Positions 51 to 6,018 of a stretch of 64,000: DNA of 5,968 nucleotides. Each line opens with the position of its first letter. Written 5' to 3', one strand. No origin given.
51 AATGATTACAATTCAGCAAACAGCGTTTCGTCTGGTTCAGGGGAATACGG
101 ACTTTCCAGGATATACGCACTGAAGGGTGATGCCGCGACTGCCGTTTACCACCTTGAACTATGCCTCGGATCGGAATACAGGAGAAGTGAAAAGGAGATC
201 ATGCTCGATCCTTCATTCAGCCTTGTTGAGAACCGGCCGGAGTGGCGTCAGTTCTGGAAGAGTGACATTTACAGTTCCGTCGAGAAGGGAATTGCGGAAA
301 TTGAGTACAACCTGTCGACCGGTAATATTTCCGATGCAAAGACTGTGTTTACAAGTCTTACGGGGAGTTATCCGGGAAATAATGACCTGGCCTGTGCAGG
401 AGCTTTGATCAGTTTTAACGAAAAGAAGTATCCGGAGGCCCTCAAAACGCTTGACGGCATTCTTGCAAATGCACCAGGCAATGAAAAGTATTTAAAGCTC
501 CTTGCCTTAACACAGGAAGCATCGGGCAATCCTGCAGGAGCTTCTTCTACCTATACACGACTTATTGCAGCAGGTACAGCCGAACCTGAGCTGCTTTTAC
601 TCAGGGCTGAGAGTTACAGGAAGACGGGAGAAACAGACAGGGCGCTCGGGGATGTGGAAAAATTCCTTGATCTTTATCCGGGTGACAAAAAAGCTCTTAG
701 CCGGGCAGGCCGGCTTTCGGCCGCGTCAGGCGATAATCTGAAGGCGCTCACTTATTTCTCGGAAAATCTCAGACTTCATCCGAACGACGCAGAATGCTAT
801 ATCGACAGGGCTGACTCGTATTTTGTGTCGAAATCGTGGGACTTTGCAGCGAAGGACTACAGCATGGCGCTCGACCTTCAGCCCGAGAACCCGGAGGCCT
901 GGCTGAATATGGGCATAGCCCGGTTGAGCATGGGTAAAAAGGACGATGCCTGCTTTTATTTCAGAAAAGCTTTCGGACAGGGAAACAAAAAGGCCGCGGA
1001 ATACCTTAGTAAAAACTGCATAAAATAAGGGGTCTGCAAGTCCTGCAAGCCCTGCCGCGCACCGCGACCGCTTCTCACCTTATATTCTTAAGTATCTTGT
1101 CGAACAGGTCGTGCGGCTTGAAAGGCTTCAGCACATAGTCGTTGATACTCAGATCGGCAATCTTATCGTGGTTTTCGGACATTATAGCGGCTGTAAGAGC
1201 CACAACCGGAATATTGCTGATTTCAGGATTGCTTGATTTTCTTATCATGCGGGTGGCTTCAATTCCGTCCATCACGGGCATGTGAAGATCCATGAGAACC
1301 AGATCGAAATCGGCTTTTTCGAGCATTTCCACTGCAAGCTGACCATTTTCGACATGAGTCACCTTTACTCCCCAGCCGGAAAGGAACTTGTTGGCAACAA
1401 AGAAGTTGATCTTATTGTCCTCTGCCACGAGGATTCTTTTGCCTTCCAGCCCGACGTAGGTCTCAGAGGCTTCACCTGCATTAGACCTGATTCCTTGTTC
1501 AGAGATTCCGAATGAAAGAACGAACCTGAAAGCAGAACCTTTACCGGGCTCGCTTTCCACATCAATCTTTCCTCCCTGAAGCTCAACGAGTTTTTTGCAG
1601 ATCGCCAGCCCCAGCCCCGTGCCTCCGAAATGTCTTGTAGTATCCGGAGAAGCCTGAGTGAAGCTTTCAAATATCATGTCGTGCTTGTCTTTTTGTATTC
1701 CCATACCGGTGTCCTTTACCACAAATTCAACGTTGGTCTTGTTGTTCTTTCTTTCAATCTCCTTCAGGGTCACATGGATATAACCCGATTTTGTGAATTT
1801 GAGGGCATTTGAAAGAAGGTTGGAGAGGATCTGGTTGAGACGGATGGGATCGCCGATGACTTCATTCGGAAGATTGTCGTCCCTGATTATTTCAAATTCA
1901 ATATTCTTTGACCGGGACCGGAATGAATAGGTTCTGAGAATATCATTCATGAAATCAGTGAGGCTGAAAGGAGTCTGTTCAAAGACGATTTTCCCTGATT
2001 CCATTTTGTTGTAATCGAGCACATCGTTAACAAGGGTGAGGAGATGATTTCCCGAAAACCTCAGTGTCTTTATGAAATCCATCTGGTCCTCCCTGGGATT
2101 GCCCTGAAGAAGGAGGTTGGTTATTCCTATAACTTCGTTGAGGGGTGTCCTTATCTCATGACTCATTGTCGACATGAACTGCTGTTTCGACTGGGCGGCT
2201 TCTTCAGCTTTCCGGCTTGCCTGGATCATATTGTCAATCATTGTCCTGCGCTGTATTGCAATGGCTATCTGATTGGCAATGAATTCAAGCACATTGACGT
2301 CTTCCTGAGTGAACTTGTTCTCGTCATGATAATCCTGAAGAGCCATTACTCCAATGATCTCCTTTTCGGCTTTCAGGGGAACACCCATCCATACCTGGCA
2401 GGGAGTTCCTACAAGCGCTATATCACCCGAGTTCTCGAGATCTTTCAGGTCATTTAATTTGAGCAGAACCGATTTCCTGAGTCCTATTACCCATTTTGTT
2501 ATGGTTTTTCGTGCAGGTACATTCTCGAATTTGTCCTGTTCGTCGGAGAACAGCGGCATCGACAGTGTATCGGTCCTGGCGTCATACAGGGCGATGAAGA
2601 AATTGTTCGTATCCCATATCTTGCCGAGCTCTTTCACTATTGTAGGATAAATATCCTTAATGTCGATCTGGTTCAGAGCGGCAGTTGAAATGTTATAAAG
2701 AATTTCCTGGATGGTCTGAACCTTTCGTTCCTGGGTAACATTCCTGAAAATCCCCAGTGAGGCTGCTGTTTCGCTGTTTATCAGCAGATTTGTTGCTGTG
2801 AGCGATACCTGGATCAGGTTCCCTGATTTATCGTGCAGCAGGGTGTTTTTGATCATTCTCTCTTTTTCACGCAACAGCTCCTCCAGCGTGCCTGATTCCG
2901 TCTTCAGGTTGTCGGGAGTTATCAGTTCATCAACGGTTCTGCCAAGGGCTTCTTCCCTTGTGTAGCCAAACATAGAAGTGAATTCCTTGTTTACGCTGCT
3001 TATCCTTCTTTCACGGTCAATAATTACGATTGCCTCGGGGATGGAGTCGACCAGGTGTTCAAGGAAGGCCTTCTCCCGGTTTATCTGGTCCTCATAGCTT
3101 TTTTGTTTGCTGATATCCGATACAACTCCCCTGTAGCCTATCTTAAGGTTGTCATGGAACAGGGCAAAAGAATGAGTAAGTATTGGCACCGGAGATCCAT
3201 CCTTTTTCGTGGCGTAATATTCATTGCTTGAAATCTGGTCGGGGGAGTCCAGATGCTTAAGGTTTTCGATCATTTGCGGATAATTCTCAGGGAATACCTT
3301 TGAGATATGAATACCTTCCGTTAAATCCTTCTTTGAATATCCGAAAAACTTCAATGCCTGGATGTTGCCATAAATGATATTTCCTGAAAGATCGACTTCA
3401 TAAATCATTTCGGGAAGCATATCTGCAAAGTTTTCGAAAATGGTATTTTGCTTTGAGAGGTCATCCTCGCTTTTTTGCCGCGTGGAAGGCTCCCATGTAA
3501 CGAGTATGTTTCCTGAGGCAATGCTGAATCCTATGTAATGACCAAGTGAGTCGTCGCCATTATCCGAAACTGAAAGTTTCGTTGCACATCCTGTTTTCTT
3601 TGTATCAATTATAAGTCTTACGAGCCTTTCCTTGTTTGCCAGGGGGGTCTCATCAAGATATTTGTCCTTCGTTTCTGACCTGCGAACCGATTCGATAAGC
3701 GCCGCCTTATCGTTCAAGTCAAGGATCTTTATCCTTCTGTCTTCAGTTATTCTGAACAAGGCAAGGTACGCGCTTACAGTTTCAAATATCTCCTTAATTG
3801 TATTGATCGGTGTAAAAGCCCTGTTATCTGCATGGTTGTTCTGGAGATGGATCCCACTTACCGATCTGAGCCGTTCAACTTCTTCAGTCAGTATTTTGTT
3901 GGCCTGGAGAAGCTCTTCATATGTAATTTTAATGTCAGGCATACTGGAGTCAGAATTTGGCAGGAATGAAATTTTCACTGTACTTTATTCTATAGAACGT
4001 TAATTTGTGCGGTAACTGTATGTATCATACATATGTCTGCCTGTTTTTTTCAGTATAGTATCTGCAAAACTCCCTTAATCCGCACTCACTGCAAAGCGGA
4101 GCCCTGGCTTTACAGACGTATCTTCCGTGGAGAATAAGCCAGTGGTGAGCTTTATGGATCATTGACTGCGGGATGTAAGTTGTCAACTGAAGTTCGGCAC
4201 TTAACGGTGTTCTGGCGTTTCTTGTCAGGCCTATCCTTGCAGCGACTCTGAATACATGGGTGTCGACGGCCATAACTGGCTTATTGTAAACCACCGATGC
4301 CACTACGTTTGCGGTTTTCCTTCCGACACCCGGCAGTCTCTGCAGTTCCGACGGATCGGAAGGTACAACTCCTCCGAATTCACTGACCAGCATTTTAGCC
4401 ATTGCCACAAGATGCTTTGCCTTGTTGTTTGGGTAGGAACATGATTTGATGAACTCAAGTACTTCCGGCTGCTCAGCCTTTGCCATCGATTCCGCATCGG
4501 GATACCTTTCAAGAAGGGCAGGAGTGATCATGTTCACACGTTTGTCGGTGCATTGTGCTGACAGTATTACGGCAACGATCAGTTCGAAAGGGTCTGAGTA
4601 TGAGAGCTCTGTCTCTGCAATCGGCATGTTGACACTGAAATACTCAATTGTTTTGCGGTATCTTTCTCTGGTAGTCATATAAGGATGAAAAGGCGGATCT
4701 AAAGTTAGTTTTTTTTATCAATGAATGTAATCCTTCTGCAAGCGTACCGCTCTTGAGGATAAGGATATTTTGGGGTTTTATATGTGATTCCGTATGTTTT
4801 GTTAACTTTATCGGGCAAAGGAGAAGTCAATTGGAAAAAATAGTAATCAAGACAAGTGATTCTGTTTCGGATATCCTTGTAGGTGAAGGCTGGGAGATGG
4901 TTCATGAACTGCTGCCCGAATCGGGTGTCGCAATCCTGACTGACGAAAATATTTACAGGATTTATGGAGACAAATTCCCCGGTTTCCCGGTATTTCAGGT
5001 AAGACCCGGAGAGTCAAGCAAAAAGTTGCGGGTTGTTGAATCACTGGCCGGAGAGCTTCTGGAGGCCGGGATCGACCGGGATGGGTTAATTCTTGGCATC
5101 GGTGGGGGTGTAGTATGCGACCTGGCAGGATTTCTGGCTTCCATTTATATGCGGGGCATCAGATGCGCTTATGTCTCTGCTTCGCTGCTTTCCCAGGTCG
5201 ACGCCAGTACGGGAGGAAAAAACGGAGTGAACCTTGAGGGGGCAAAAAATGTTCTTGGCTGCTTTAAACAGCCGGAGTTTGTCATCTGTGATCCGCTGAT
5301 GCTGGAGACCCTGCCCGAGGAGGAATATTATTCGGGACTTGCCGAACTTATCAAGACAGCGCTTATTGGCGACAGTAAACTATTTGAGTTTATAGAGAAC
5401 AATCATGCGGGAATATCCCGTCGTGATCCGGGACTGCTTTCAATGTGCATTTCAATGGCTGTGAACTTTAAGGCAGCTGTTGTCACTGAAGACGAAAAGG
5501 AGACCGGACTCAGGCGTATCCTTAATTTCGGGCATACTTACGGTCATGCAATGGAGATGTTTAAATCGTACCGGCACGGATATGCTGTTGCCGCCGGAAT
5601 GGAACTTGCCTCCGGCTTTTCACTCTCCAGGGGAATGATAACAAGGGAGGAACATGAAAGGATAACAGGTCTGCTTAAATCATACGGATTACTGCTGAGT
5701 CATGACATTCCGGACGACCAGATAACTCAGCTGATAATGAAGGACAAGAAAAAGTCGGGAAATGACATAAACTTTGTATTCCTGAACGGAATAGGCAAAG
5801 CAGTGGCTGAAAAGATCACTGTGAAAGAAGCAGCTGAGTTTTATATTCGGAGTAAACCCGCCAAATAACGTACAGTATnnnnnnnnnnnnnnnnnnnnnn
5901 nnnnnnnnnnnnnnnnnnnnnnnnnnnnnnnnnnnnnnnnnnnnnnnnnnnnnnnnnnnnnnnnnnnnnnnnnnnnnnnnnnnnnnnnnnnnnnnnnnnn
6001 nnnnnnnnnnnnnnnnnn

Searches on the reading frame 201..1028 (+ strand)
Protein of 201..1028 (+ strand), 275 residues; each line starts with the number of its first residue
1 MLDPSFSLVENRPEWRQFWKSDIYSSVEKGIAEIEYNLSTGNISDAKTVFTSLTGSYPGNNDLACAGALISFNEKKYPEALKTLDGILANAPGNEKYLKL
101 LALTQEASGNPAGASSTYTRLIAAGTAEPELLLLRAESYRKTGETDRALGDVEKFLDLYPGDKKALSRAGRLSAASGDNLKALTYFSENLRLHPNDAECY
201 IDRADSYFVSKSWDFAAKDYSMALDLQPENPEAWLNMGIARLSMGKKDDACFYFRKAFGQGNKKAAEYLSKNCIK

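Call 66: search_protein_families(library=pfam, proteins=[window:201-1028:+], max_evalue=0.00001)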
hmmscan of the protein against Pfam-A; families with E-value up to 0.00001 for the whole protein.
window:201-1028:+ (275 aa): 15 families
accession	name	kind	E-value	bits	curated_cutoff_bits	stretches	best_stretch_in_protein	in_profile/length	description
PF07719.23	TPR_2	-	6.5e-20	70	27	0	231-257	1-27/34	Tetratricopeptide repeat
PF13432.12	TPR_16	-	5e-18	65.6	32.7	0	133-197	1-65/65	Tetratricopeptide repeat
PF13428.12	TPR_14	-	9.7e-18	63.3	23.5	0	129-172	1-44/44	Tetratricopeptide repeat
PF14559.12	TPR_19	-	8.4e-16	58.5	25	0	39-102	3-66/68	Tetratricopeptide repeat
PF00515.34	TPR_1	-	1.3e-14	53.7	27.8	0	197-230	1-34/34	Tetratricopeptide repeat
PF13174.12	TPR_6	-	1.4e-14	54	26.3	0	131-161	2-32/33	Tetratricopeptide repeat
PF13371.12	TPR_9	-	7.5e-13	48.7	35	0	207-255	5-53/73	Tetratricopeptide repeat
PF13431.12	TPR_17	-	8.8e-12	44.8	24.4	0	220-251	2-33/34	Tetratricopeptide repeat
PF13414.12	TPR_11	-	9.8e-09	35.2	26.8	1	205-245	2-42/42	TPR repeat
PF13424.12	TPR_12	-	5.3e-07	30.2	30.1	0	166-227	6-75/77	Tetratricopeptide repeat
PF13181.12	TPR_8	-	7.1e-07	29.3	25.7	0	232-258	2-28/34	Tetratricopeptide repeat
PF12895.13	ANAPC3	-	1.5e-06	28.8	27.2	0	118-166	12-59/82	Anaphase-promoting complex, cyclosome, subunit 3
PF23914.1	TPR_CcmH_CycH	-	3.2e-06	27.5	42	0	169-256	56-146/158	Cytochrome c-type biogenesis protein H TPR domain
PF13429.12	TPR_15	-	3.9e-06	26.9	26.2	0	128-166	145-183/280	Tetratricopeptide repeat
PF13176.12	TPR_7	-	4.3e-06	26.8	27.9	0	98-124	2-28/36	Tetratricopeptide repeat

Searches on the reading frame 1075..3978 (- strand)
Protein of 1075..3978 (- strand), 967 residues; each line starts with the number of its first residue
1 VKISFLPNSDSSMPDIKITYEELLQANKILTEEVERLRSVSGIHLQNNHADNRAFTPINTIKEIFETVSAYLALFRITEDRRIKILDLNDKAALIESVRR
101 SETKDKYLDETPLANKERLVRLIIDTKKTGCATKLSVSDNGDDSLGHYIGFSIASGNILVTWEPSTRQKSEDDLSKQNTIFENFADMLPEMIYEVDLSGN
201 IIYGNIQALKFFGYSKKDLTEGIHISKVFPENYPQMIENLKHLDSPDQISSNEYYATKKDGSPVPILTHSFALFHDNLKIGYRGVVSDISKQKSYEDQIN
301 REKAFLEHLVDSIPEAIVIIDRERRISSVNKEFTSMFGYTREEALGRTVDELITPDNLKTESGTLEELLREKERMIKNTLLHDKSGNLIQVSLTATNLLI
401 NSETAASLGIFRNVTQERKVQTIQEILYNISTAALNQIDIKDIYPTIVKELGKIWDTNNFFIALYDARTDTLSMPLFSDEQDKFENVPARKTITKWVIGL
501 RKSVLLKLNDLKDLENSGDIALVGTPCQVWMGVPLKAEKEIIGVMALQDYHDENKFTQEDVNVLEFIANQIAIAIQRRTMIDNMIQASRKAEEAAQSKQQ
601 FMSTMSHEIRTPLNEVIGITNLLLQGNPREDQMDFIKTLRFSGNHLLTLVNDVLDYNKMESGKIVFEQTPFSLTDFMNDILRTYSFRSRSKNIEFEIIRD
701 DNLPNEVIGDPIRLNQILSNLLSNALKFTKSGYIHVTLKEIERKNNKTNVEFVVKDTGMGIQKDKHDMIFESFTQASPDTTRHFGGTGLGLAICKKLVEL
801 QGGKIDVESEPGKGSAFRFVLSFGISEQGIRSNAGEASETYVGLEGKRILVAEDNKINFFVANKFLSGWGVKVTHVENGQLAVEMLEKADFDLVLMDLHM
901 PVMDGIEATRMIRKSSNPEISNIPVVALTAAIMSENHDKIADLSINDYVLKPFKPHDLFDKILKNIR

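Call 66: search_protein_families(library=pfam, proteins=[window:1075-3978:-], max_evalue=0.00001)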
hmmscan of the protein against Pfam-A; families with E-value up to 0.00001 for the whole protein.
window:1075-3978:- (967 aa): 11 families
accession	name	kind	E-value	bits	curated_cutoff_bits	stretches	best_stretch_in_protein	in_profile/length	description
PF02518.31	HATPase_c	-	1.4e-31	109.7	26.4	1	709-822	1-108/111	Histidine kinase-, DNA gyrase B-, and HSP90-like ATPase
PF13426.13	PAS_9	-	1.4e-24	86.8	27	2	189-290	1-102/103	PAS domain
PF00072.30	Response_reg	-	9.2e-24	84.2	30.2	1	849-962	1-110/111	Response regulator receiver domain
PF00989.32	PAS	-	1e-18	67.8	22.6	1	305-400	2-98/113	PAS fold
PF08448.16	PAS_4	-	4.7e-18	65.9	23.1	1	310-418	1-109/110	PAS fold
PF00512.31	HisKA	-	1.9e-16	60.3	26.9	1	597-662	1-66/66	His Kinase A (phospho-acceptor) domain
PF13188.13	PAS_8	-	3.3e-16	59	21.8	1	305-360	2-54/65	PAS domain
PF13185.12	GAF_2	-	9.9e-14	52.1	28.6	1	439-576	3-136/136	GAF domain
PF08447.18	PAS_3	-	7.3e-11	42.6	25.6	0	202-279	2-81/89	PAS fold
PF13492.12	GAF_3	-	1.2e-10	42.3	27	1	439-577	1-129/129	GAF domain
PF01590.32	GAF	-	2.2e-09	38.4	22.4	1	440-575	2-133/133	GAF domain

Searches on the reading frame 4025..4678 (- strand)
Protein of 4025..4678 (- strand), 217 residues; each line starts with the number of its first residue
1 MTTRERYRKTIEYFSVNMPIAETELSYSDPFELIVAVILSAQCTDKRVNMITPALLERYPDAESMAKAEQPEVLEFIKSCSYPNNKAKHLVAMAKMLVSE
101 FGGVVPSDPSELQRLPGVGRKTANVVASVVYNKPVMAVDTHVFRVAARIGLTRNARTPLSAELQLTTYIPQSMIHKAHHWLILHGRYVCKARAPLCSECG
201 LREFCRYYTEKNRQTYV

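Call 66: search_protein_families(library=pfam, proteins=[window:4025-4678:-], max_evalue=0.00001)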
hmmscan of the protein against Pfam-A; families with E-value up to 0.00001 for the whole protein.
window:4025-4678:- (217 aa): 2 families
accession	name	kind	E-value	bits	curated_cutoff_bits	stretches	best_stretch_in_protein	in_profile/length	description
PF00730.31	HhH-GPD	-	3.7e-24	85.6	26.2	1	35-170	1-107/108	HhH-GPD superfamily base excision DNA repair protein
PF00633.29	HHH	-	6.9e-08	32.4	24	1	101-128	2-29/30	Helix-hairpin-helix motif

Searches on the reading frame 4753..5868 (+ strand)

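Call 66: search_protein_families(library=pfam, proteins=[window:4753-5868:+], max_evalue=0.00001)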
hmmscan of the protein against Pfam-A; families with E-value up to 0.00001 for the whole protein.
window:4753-5868:+ (371 aa): 2 families
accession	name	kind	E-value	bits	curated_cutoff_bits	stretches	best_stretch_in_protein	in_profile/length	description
PF24621.2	DHQS_C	-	1.5e-39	135.7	27.6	1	195-334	1-144/144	3-dehydroquinate synthase C-terminal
PF01761.26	DHQ_synthase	-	2.1e-38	130.9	24.2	1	81-192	2-113/115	3-dehydroquinate synthase N-terminal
